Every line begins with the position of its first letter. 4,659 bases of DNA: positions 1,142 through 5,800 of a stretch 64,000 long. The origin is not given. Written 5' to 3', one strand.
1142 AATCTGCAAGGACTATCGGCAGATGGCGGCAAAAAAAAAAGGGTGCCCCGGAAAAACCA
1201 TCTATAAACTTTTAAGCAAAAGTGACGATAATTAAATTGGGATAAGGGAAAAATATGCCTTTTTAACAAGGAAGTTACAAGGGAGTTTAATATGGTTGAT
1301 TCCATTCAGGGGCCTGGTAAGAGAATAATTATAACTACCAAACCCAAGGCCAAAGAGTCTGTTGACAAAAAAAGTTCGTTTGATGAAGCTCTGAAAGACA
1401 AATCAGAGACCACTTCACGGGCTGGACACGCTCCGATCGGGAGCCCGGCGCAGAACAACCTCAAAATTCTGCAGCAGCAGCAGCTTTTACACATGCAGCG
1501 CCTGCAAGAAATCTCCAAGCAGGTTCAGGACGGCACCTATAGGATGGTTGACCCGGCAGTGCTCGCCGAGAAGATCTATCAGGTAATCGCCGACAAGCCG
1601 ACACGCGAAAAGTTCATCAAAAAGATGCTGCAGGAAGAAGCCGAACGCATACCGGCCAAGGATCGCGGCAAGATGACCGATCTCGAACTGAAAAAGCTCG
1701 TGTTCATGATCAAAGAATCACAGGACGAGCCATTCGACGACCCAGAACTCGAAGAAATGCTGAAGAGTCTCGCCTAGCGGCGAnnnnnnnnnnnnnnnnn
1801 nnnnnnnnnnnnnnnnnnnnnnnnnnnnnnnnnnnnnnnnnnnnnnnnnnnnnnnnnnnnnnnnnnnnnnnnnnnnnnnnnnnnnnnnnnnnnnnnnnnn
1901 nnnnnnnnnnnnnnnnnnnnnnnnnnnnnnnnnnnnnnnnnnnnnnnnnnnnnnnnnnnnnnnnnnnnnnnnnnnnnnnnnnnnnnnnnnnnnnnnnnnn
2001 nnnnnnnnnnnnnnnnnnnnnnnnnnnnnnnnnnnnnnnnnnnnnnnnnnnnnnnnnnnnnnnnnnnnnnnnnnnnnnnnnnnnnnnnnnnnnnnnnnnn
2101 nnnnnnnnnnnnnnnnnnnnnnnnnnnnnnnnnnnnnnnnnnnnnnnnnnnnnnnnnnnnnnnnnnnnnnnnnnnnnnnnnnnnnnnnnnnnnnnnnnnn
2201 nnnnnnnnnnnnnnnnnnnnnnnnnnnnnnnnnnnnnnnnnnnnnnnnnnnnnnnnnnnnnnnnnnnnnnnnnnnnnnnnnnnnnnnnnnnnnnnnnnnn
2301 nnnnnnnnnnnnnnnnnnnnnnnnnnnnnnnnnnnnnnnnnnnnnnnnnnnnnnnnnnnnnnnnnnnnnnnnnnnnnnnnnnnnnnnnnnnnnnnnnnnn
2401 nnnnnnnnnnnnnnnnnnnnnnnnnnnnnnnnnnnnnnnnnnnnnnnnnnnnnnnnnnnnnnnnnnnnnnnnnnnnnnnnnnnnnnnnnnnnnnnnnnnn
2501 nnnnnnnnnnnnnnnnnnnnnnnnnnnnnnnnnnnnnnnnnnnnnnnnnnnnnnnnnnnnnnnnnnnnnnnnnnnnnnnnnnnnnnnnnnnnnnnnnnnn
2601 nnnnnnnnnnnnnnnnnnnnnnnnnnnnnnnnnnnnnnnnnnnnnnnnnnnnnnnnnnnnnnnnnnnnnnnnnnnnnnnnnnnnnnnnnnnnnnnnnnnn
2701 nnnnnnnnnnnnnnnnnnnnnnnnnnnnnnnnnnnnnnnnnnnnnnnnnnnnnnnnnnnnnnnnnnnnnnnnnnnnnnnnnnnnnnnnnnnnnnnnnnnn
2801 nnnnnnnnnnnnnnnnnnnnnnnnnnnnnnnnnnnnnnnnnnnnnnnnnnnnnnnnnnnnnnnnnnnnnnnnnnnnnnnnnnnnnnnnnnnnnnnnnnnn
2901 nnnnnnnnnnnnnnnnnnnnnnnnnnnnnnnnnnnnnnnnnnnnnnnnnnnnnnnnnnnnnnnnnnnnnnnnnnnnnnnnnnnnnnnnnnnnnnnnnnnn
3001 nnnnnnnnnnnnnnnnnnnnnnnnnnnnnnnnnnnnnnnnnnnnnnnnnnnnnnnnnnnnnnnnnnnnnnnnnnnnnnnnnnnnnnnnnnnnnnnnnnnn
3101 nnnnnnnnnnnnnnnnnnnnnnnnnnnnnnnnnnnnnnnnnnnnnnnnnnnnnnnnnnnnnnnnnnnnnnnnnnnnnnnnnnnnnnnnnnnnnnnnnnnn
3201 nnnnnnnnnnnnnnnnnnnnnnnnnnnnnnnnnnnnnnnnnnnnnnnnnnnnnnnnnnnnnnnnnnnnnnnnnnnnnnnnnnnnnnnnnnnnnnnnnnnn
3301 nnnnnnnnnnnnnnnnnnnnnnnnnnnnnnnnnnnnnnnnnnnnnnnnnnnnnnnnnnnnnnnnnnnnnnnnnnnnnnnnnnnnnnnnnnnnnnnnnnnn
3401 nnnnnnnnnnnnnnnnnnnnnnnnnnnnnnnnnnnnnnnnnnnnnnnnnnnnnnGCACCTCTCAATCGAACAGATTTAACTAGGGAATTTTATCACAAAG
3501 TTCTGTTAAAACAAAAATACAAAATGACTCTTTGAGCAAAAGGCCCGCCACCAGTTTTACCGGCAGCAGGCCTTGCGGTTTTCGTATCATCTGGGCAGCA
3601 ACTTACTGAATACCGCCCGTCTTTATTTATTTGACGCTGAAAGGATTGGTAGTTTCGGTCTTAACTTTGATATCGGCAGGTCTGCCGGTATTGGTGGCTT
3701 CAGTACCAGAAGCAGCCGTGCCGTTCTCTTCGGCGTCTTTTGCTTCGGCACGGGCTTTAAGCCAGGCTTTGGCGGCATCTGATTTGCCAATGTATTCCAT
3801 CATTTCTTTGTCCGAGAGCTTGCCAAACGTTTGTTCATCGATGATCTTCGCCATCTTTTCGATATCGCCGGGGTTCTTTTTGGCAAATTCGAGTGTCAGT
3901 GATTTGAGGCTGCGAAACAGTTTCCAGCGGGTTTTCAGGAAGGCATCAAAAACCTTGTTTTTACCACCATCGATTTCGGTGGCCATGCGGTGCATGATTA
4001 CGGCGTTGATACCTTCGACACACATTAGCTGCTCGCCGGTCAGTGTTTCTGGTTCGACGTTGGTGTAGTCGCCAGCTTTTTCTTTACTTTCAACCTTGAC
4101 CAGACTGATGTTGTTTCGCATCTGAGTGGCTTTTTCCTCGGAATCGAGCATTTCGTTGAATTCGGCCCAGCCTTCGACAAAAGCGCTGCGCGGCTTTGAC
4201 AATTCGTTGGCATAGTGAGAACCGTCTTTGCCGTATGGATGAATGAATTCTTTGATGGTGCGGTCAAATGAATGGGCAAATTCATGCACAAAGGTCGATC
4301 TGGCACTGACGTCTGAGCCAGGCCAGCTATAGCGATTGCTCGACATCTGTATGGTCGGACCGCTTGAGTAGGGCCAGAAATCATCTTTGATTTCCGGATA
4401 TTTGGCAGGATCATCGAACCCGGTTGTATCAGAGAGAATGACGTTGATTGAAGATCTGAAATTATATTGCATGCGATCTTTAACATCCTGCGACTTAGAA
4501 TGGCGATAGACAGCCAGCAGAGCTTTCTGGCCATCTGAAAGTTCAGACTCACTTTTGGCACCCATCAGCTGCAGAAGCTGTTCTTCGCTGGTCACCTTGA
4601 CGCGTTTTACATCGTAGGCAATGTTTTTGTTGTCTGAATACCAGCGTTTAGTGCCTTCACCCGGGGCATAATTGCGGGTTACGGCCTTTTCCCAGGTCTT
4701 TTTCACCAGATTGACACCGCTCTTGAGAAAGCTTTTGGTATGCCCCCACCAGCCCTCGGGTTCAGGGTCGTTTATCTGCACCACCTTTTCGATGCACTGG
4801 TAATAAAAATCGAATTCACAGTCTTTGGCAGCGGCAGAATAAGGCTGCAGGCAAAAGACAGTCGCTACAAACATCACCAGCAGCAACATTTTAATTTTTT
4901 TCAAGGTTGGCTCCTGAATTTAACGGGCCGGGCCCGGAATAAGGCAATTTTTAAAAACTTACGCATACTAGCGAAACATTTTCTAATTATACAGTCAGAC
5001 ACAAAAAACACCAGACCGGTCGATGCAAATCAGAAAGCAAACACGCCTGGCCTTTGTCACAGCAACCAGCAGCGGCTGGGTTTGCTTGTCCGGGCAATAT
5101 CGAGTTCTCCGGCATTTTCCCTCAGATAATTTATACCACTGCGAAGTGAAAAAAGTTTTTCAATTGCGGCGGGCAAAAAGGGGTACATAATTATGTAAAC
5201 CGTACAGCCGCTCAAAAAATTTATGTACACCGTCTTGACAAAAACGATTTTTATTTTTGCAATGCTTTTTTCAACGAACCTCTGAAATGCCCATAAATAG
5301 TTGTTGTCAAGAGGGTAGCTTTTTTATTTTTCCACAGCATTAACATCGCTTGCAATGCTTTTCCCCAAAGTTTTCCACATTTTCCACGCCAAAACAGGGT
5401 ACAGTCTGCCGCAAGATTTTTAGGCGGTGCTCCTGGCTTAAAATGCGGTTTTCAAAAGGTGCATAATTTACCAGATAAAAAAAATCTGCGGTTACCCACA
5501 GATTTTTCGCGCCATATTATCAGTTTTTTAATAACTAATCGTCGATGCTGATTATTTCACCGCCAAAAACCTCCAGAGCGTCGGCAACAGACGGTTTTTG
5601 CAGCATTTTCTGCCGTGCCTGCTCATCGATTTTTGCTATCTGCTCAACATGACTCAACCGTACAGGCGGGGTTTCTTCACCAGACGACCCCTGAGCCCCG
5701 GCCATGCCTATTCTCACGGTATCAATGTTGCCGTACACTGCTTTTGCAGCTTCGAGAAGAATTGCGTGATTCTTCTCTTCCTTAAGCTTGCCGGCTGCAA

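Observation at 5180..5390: Second cluster of DnaA-box-like 9-mers ~11 kb from oriC, downstream of dnaX, with flanking palindrome and direct repeats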

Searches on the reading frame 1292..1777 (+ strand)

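Call 6: search_protein_families(library=pfam, proteins=[window:1292-1777:+])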
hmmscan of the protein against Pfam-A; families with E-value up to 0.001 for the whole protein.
window:1292-1777:+ (161 aa): 1 family
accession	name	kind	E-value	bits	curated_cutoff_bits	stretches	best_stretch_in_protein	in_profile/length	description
PF04316.19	FlgM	-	0.00038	21.1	25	1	62-96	17-54/55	Anti-sigma-28 factor, FlgM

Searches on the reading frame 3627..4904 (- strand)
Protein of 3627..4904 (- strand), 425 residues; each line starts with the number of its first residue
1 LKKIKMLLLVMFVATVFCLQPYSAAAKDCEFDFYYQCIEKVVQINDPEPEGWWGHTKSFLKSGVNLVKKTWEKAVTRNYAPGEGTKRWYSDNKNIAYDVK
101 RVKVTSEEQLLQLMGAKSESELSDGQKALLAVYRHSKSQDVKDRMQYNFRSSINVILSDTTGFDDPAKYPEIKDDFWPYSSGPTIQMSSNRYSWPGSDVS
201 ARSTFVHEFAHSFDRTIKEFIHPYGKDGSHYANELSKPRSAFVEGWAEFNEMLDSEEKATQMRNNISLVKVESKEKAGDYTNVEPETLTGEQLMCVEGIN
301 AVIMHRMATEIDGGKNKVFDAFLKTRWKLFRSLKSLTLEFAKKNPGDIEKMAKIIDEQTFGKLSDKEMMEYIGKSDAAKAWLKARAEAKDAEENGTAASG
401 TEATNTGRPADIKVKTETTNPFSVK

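Call 6: search_protein_families(library=pfam, proteins=[window:3627-4904:-])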
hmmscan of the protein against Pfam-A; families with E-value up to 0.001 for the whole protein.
window:3627-4904:- (425 aa): 0 families

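Call 23: find_homologous_proteins(query=window:3630-4904:-)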
Query window:3630-4904:- (425 aa): 120 proteins with E <= 0.001 among 3912 candidates.
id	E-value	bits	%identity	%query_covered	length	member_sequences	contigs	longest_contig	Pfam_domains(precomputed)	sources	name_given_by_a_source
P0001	1.6e-268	908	93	100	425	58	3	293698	-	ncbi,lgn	-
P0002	1.4e-255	866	89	98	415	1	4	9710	-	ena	-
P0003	9.0e-236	800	82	100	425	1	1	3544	-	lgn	-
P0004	4.0e-234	795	83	100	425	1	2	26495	-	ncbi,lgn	-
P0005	4.1e-233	792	84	96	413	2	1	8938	-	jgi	jgi:hypothetical protein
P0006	5.1e-224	762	79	100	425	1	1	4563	-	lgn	-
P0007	4.4e-222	755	77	100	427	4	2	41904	-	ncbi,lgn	-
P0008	7.6e-222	754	79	100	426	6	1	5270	-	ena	-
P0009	2.9e-218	743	78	98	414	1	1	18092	-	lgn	-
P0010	3.2e-211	719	75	100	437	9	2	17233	-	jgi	-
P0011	7.6e-211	718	75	100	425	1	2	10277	-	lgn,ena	-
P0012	8.2e-210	715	75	100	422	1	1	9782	-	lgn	-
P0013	3.0e-205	700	72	100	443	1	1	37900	-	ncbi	-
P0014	3.4e-199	680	70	100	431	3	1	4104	-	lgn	-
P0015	2.1e-193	661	70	98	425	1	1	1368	-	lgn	-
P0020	5.2e-183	627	66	100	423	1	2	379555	-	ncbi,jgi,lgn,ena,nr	ncbi:MAG: hypothetical protein CVV42_05490 [Candidatus Riflebacteria bacterium HGW-Riflebacteria-2]|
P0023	4.4e-181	620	66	99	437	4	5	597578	-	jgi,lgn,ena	jgi:hypothetical protein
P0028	2.8e-156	539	61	91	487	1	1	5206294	-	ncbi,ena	-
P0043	3.9e-130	452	50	99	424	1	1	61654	-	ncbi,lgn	ncbi:MAG: hypothetical protein WA705_30675 [Candidatus Ozemobacteraceae bacterium]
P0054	2.5e-125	437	49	100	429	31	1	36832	-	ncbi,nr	ncbi:MAG: hypothetical protein II567_15765 [Candidatus Riflebacteria bacterium]|nr:hypothetical prot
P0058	2.7e-123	430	47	100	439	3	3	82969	-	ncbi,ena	-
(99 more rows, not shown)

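Call 25: find_related_loci(query=A3, collection=metagenome_contigs, flank=10000)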
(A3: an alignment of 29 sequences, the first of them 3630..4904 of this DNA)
Query A3 (425 aa) in metagenome_contigs; peptide patterns used: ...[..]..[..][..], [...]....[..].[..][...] (x = any residue, [..] = any of these).
600 stretches matched a pattern (row limit reached: there are more); 27 encode a relative of the query (tblastn E <= 1e-3); 27 distinct loci.
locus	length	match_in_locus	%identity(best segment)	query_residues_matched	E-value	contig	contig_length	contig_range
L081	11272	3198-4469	97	2-425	0e+0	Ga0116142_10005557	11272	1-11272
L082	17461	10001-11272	97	2-425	0e+0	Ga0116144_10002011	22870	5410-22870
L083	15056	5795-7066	97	2-425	0e+0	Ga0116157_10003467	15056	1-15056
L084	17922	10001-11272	97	2-425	0e+0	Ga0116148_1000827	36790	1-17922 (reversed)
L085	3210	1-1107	96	57-425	0e+0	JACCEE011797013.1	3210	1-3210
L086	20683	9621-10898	78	1-425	0e+0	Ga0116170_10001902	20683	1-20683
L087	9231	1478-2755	78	1-425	0e+0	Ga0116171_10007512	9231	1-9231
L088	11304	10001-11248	66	6-425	0e+0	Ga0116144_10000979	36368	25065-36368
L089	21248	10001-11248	66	6-425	0e+0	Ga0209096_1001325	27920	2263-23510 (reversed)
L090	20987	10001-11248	66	6-425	0e+0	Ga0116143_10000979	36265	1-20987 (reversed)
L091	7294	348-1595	67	8-425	0e+0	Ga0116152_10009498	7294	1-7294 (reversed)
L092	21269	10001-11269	64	1-425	0e+0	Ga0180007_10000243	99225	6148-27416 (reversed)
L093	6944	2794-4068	50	1-422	2e-135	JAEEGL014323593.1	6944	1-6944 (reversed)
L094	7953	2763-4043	49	1-423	2e-133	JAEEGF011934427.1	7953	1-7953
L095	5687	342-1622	49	1-423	1e-133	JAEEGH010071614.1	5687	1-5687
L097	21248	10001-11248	51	10-424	4e-129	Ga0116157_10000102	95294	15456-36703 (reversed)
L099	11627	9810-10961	52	7-385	6e-128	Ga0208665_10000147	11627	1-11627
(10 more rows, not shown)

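Call 30: find_encoding_contigs(protein=P0028, flank=10000, max_places=2)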
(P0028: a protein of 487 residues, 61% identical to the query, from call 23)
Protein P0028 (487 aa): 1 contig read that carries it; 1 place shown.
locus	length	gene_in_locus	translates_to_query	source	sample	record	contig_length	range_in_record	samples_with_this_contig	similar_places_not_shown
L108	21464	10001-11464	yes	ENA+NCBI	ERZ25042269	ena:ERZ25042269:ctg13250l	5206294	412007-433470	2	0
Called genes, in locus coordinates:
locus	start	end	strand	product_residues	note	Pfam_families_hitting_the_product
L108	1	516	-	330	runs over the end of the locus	PF11845:Tll0287-like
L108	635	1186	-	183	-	PF13302:Acetyltransf_3, PF13420:Acetyltransf_4, PF13673:Acetyltransf_10 (weak), PF00583:Acetyltransf_1, PF13508:Acetyltransf_7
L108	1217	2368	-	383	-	-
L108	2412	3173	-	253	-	PF01209:Ubie_methyltran, PF13489:Methyltransf_23, PF05175:MTS (weak), PF07021:MetW (weak), PF13847:Methyltransf_31, PF08241:Methyltransf_11, PF08242:Methyltransf_12, PF13649:Methyltransf_25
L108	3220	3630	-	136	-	PF19780:DUF6265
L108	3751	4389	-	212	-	PF01909:NTP_transf_2, PF18765:Polbeta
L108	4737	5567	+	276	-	-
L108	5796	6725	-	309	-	-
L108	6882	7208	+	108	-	-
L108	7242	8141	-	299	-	PF04480:DUF559, PF18741:MTES_1575 (weak)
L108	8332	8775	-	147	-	PF09970:DUF2204 (weak)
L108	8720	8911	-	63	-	-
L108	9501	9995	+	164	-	-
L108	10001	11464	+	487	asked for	-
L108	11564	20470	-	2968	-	PF10528:GLEYA (faint), PF22544:HYDIN_VesB_CFA65-like_Ig (faint), PF07691:PA14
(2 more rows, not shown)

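Call 31: find_encoding_contigs(protein=P0020, flank=10000, max_places=2)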
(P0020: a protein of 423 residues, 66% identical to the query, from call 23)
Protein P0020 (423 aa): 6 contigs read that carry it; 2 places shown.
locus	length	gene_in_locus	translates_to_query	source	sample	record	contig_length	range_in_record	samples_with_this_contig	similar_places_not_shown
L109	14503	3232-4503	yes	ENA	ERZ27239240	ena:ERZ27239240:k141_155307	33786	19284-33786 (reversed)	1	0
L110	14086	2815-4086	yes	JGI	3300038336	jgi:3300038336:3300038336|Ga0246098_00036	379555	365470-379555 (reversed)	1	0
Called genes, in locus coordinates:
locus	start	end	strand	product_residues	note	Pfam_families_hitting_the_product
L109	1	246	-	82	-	?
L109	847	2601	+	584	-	PF13177:DNA_pol3_delta2, PF00004:AAA, PF22608:DNAX_ATPase_lid, PF12169:DNA_pol3_gamma3 (weak)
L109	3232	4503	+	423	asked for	-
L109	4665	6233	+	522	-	-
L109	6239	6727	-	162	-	-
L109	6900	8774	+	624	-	PF12895:ANAPC3 (weak), PF07719:TPR_2 (faint), PF13371:TPR_9 (faint), PF13432:TPR_16, PF23914:TPR_CcmH_CycH (faint), PF13428:TPR_14 (faint), PF14561:TPR_20 (faint), PF14559:TPR_19 (weak), +1 more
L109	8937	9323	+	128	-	PF00072:Response_reg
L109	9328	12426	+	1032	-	PF01347:TPR_Vitellogenin (faint), PF02985:HEAT (faint), PF03130:HEAT_PBS (faint), PF12717:Cnd1 (faint), PF13513:HEAT_EZ (faint), PF13646:HEAT_2, PF01739:CheR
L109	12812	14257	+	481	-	-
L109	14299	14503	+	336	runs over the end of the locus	PF04055:Radical_SAM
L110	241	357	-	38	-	-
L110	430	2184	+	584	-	PF13177:DNA_pol3_delta2, PF00004:AAA, PF22608:DNAX_ATPase_lid, PF12169:DNA_pol3_gamma3 (weak)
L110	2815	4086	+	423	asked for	-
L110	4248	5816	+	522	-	-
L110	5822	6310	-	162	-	-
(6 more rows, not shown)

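Call 32: find_encoding_contigs(protein=P0023, flank=10000, max_places=1)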
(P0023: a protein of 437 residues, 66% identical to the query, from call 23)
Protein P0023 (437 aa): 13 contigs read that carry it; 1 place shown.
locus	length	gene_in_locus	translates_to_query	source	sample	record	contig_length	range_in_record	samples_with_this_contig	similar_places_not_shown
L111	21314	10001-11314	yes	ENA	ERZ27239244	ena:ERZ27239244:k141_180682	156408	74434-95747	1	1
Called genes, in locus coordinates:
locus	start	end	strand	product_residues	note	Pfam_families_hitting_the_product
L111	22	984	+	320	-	PF05258:DciA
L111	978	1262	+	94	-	-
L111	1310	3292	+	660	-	PF02518:HATPase_c, PF00204:DNA_gyraseB, PF01751:Toprim, PF00986:DNA_gyraseB_C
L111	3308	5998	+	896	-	PF00521:DNA_topoisoIV, PF03989:DNA_gyraseA_C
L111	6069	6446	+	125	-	PF04999:FtsL (weak), PF04977:DivIC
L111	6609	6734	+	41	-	-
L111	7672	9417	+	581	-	PF13177:DNA_pol3_delta2, PF00004:AAA, PF22608:DNAX_ATPase_lid, PF12169:DNA_pol3_gamma3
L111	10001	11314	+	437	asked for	-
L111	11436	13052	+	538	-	-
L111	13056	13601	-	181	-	-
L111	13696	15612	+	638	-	PF12895:ANAPC3 (weak), PF13428:TPR_14 (faint), PF13432:TPR_16, PF14561:TPR_20 (faint), PF23914:TPR_CcmH_CycH (faint), PF25060:ARM_TT21_2nd (faint), PF14559:TPR_19 (weak)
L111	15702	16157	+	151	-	PF00072:Response_reg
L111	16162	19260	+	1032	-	PF00514:Arm (faint), PF01347:TPR_Vitellogenin (faint), PF02985:HEAT (faint), PF03130:HEAT_PBS (faint), PF11838:ERAP1_C (faint), PF12717:Cnd1 (faint), PF13646:HEAT_2, PF01739:CheR, +1 more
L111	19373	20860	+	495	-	-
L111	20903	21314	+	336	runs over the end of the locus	PF04055:Radical_SAM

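Call 33: find_encoding_contigs(protein=P0043, flank=10000, max_places=1)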
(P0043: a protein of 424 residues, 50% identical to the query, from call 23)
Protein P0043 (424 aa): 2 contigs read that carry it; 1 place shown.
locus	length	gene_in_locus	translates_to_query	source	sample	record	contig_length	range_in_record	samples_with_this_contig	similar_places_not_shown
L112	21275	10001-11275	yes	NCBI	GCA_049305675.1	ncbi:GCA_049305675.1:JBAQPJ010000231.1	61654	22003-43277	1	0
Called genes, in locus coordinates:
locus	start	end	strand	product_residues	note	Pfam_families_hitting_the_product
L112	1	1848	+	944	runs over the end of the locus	PF00521:DNA_topoisoIV, PF03989:DNA_gyraseA_C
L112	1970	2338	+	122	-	PF04999:FtsL (weak), PF04977:DivIC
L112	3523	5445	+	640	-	PF05496:RuvB_N (faint), PF13177:DNA_pol3_delta2, PF00004:AAA, PF13401:AAA_22 (faint), PF22608:DNAX_ATPase_lid (weak), PF12169:DNA_pol3_gamma3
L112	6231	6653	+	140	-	PF07007:LprI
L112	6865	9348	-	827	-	PF01266:DAO (faint), PF07992:Pyr_redox_2, PF13738:Pyr_redox_3 (weak), PF00070:Pyr_redox, PF02852:Pyr_redox_dim, PF00581:Rhodanese, PF01206:TusA, PF13686:DrsE_2, +2 more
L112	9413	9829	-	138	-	PF12840:HTH_20 (weak), PF01022:HTH_5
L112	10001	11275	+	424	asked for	-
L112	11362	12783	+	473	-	-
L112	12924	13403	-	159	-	-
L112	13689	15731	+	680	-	PF00515:TPR_1 (faint), PF07719:TPR_2 (faint), PF12895:ANAPC3 (weak), PF13428:TPR_14 (faint), PF23914:TPR_CcmH_CycH (faint), PF13371:TPR_9 (faint), PF14559:TPR_19, PF13432:TPR_16 (weak), +5 more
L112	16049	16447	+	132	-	PF00072:Response_reg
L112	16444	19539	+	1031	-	PF00514:Arm (faint), PF01347:TPR_Vitellogenin (faint), PF01602:Adaptin_N (faint), PF02985:HEAT (faint), PF13646:HEAT_2, PF13646:HEAT_2, PF01739:CheR, PF13489:Methyltransf_23 (weak), +7 more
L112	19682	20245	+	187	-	-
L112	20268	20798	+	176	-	-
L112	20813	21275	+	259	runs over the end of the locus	-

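Call 34: find_encoding_contigs(protein=P0054, flank=10000, max_places=1)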
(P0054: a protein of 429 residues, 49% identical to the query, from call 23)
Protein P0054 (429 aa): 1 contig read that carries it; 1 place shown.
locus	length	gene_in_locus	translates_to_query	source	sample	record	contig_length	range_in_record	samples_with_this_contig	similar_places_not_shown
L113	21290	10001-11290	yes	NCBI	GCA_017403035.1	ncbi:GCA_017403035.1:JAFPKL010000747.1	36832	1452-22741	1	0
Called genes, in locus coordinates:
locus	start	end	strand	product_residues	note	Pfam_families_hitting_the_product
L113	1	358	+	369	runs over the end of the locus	-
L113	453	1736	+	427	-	PF00654:Voltage_CLC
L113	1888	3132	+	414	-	-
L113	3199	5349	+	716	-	-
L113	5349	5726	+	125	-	-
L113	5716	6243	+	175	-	-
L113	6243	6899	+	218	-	-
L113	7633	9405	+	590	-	PF13177:DNA_pol3_delta2, PF00004:AAA, PF22608:DNAX_ATPase_lid, PF12169:DNA_pol3_gamma3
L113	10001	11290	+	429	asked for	-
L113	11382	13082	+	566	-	-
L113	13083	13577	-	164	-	PF04316:FlgM (faint)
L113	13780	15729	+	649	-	PF07719:TPR_2 (faint), PF12895:ANAPC3 (faint), PF13432:TPR_16 (faint), PF23914:TPR_CcmH_CycH (weak), PF13181:TPR_8 (faint), PF14559:TPR_19 (weak), PF14561:TPR_20 (faint), PF25060:ARM_TT21_2nd (faint), +2 more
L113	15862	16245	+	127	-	PF00072:Response_reg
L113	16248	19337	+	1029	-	PF02985:HEAT (faint), PF03130:HEAT_PBS (faint), PF11838:ERAP1_C (faint), PF12717:Cnd1 (faint), PF13513:HEAT_EZ (faint), PF13646:HEAT_2, PF01739:CheR, PF08241:Methyltransf_11 (faint), +2 more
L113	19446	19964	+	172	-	PF05036:SPOR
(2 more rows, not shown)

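Call 35: find_encoding_contigs(protein=P0058, flank=10000, max_places=1)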
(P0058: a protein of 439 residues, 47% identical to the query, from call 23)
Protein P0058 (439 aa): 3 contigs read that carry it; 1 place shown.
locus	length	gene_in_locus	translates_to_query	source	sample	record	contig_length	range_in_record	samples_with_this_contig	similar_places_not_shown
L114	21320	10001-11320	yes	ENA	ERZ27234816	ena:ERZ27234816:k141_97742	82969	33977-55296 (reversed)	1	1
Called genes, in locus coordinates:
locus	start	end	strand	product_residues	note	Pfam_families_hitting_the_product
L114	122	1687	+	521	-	-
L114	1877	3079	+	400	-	-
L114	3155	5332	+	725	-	-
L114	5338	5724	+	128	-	-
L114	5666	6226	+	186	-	-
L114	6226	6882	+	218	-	PF07963:N_methyl (weak)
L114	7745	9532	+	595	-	PF13177:DNA_pol3_delta2, PF00004:AAA, PF22608:DNAX_ATPase_lid, PF12169:DNA_pol3_gamma3 (faint)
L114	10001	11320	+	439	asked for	-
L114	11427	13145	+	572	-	-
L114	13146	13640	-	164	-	PF04316:FlgM (weak)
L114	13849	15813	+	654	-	PF12895:ANAPC3 (weak), PF13428:TPR_14 (faint), PF13432:TPR_16 (faint), PF14559:TPR_19 (faint), PF23914:TPR_CcmH_CycH, PF14561:TPR_20 (faint), PF25060:ARM_TT21_2nd (faint)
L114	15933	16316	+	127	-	PF00072:Response_reg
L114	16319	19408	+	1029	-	PF02985:HEAT (faint), PF03130:HEAT_PBS (faint), PF11838:ERAP1_C (faint), PF12717:Cnd1 (faint), PF13513:HEAT_EZ (faint), PF13646:HEAT_2, PF01739:CheR, PF08242:Methyltransf_12 (faint), +1 more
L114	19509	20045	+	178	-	PF05036:SPOR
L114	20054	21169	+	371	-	PF04055:Radical_SAM, PF06969:HemN_C (weak)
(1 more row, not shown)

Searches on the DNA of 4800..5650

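Call 9: search_rna_families(source=window, start=4800, end=5650, threshold=evalue, max_evalue=10)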
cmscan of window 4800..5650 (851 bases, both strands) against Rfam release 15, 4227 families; matches with E-value up to 10: 6.
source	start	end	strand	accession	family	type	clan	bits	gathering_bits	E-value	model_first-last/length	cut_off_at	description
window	5463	5509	-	RF02433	SpF36_sRNA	Gene; sRNA;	-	22.7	48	1.5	1-51/51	no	Streptococcus sRNA SpF36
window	5365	5509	+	RF00512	Leu_leader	Cis-reg; leader;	-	21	50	0.1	1-148/148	no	Leucine operon leader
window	5029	5094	+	RF00818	mir-318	Gene; miRNA;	CL00084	18.3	70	1.4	1-69/69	no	mir-318 microRNA precursor family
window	5477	5541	-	RF00079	OmrA-B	Gene; sRNA;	-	16.9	40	2.3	1-87/87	no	OmrA-B family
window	4871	5020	+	RF00125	IS128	Gene; sRNA;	-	16.3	80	1.1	1-209/209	no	IS128 RNA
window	5552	5650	+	RF04137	MIR834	Gene; miRNA;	-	13.6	200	4.1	1-100/181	3'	MIR834 microRNA precursor family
